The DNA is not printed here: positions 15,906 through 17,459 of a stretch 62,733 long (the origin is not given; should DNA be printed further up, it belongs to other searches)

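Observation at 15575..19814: Separately promoted operon next to an R-M pair: small helical protein, MORC-like GHKL ATPase, HhH/PC4-like DNA-binding protein (candidate undescribed defence module)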

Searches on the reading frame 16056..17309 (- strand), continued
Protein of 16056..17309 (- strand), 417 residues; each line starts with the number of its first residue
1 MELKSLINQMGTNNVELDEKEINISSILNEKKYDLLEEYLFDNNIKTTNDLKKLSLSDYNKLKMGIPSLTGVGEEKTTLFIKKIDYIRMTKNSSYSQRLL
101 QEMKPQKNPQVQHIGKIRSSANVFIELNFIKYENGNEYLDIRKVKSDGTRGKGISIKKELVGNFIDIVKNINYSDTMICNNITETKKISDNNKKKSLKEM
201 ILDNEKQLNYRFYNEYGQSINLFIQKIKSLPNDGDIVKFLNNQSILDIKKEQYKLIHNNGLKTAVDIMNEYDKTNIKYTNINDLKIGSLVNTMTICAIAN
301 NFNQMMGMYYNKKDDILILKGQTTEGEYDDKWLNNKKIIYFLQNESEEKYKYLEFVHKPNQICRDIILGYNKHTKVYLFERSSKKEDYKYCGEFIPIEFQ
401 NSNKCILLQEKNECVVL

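Call 90: search_protein_families(library=padloc, proteins=[L095:644-2680:+, L095:3878-5485:+, L095:5491-7650:+, L095:7631-8551:+], max_evalue=0.00001)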
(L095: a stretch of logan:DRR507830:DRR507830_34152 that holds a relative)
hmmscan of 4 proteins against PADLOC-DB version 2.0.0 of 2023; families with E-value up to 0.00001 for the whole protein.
L095:644-2680:+ (678 aa): 0 families

L095:3878-5485:+ (535 aa): 0 families

L095:5491-7650:+ (719 aa): 2 families
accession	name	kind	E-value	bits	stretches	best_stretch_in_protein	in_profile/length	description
PDLC03202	Helicase_II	-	3.5e-53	178.9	1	66-481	42-437/621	Type II helicase domain protein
PDLC02205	MzaC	-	1.1e-26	91.1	2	280-492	433-655/952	-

L095:7631-8551:+ (306 aa): 0 families
